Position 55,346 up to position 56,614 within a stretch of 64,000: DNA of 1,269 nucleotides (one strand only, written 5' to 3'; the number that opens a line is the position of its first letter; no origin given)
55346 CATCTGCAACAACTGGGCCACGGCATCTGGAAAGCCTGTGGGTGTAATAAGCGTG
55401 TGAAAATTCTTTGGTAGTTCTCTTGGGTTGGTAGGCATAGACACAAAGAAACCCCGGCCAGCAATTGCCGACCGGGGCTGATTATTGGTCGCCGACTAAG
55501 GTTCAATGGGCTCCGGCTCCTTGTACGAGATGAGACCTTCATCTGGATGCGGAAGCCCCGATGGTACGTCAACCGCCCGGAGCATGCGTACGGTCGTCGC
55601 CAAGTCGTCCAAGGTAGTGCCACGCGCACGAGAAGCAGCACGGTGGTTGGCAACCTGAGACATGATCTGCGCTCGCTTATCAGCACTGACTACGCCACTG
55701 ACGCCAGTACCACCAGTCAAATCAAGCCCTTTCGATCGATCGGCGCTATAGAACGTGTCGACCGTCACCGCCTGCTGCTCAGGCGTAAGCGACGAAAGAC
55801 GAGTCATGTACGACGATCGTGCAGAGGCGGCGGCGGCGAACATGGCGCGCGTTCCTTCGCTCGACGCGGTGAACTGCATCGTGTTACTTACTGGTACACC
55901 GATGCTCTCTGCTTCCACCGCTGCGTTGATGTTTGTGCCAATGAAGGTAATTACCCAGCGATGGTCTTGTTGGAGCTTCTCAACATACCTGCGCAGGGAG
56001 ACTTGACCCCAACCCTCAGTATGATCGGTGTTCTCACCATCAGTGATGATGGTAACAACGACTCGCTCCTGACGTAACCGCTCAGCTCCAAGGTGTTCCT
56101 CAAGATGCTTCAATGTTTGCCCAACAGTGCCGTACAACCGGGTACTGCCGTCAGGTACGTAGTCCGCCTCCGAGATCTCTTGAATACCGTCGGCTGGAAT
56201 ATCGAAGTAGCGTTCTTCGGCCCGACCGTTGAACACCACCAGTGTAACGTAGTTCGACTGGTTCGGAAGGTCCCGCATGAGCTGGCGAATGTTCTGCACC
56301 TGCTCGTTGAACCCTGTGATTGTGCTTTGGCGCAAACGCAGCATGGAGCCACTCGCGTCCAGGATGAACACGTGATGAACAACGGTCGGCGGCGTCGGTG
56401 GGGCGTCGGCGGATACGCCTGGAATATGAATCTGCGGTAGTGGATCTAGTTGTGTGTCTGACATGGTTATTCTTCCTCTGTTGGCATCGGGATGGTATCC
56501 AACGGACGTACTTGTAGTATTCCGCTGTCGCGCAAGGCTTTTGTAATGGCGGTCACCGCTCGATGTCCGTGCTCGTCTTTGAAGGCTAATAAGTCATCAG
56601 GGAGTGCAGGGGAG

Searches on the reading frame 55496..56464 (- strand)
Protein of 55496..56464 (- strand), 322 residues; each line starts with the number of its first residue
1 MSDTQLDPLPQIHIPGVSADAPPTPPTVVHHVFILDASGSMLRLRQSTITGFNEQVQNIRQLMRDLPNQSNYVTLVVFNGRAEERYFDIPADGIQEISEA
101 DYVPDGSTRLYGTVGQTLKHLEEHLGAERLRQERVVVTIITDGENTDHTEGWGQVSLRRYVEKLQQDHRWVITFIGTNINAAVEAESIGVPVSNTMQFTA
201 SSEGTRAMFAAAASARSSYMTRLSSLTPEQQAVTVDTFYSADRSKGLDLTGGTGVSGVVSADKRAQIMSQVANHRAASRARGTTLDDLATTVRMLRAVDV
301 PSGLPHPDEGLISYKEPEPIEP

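Call 66: search_protein_families(library=phrogs, proteins=[window:55496-56464:-], max_evalue=0.00001)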
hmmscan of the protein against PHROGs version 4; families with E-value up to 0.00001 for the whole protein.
window:55496-56464:- (322 aa): 1 family
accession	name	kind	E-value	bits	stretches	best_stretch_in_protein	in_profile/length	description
phrog_7371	-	unknown function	2.2e-28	100.3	1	27-222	5-185/204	-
